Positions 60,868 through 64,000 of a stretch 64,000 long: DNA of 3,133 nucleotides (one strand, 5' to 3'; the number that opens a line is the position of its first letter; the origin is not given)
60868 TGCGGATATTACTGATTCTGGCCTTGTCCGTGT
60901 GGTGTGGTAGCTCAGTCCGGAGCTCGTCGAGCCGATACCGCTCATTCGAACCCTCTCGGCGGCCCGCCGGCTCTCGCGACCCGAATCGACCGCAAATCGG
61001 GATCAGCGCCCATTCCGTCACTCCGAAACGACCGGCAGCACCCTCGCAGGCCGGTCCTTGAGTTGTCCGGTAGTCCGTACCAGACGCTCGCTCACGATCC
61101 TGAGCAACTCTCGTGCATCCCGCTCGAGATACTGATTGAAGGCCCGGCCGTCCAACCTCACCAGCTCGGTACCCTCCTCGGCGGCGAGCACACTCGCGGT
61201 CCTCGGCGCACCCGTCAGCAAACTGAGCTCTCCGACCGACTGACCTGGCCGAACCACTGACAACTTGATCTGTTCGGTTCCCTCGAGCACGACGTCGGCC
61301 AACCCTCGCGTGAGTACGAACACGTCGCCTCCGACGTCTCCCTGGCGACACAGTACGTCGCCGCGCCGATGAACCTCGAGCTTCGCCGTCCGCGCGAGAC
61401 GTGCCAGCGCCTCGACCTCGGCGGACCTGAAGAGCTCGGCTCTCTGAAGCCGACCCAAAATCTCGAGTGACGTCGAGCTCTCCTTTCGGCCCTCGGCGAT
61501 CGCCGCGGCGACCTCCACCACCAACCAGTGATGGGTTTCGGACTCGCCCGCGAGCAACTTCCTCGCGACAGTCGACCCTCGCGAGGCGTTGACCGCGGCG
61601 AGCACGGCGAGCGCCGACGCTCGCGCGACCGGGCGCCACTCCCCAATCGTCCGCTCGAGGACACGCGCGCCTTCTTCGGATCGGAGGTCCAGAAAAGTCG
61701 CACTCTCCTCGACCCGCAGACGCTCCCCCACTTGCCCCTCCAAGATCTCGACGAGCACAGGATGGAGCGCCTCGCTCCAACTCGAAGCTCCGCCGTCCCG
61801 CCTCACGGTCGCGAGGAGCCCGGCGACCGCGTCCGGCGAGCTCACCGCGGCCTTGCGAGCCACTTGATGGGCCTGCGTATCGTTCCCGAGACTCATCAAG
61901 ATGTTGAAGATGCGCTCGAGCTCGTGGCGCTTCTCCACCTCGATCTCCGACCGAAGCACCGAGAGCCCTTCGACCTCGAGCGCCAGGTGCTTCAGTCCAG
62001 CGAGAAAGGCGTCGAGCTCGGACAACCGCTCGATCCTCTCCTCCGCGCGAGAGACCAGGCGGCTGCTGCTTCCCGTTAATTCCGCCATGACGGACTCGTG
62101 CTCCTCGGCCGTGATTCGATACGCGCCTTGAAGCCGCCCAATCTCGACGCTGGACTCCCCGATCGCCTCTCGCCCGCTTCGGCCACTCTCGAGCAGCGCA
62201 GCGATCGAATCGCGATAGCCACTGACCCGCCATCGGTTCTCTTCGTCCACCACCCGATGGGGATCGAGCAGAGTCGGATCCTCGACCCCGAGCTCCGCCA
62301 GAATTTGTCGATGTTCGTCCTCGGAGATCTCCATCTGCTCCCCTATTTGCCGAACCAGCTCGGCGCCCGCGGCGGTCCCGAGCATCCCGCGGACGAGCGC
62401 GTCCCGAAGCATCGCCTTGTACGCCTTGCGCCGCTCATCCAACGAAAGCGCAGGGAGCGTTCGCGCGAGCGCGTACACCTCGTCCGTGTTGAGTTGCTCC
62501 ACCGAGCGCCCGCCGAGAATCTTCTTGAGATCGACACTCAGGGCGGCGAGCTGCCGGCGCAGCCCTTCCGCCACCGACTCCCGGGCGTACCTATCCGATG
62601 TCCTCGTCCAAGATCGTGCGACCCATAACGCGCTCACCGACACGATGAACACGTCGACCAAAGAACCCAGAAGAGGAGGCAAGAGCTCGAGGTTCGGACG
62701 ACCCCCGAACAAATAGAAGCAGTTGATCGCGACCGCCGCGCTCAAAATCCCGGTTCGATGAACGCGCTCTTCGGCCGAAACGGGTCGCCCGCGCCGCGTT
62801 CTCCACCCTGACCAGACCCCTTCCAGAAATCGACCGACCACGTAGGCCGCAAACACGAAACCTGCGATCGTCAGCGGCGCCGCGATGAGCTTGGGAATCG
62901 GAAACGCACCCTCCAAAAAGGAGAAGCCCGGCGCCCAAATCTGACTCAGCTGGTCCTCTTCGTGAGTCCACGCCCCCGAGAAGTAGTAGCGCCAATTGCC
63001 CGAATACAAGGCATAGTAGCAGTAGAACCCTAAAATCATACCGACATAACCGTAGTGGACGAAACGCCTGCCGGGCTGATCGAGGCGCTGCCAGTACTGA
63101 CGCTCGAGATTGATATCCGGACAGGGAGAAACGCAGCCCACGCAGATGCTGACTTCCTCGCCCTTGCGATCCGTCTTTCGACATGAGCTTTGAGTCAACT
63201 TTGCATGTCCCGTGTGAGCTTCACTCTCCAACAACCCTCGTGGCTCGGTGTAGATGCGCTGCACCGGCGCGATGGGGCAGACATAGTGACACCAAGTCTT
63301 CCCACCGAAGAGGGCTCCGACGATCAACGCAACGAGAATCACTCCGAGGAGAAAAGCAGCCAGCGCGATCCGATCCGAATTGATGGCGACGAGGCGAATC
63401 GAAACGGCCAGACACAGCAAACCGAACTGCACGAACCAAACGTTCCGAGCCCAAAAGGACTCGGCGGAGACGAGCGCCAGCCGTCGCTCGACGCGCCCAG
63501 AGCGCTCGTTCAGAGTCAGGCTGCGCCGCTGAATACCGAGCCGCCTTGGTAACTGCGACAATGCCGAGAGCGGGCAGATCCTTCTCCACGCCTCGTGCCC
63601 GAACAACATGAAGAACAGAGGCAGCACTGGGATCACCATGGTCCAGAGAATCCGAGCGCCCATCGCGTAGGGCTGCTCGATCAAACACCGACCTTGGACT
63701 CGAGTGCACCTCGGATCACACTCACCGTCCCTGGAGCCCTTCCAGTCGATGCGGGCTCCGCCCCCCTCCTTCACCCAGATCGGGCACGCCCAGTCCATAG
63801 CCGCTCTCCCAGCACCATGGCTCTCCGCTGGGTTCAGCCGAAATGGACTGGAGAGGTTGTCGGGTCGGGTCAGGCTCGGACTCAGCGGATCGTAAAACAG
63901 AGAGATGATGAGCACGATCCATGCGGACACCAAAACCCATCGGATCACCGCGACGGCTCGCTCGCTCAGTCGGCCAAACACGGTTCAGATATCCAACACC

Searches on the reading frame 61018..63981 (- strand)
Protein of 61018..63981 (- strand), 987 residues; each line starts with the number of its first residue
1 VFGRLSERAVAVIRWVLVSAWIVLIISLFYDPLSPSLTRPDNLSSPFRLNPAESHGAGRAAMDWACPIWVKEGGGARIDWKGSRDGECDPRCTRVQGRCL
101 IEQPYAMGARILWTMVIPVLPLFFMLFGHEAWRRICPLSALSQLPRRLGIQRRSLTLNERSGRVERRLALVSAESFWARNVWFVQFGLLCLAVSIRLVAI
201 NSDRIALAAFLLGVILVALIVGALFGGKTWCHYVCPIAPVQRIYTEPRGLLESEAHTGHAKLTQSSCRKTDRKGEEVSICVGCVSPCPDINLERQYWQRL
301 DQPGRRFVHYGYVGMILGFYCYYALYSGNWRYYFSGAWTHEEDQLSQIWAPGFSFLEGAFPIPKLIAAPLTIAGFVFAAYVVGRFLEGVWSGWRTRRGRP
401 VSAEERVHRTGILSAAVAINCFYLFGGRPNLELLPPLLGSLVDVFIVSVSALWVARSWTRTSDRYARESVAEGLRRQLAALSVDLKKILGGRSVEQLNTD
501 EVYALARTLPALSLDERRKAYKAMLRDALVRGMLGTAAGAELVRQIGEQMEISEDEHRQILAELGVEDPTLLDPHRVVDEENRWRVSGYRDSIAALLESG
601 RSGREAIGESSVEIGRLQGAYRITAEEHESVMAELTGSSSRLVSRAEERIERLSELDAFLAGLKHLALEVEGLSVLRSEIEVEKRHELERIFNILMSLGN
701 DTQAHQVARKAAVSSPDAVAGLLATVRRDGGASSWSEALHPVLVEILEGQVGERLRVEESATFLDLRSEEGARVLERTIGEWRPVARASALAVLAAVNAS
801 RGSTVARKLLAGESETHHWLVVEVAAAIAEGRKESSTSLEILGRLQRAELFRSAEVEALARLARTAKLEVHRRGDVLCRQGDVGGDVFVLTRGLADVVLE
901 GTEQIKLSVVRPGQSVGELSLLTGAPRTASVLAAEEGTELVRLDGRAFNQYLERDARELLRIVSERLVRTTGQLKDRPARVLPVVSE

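Call 23: search_protein_families(library=pfam, proteins=[window:61018-63981:-], max_evalue=0.001)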
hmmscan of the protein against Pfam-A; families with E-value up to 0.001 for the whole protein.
window:61018-63981:- (987 aa): 2 families
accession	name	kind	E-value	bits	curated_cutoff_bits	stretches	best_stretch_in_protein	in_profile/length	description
PF00027.35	cNMP_binding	-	3.5e-16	59.4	27.5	1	871-955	4-89/89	Cyclic nucleotide-binding domain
PF12801.12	Fer4_5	-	1.5e-05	25.3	22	1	209-244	2-37/48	4Fe-4S binding domain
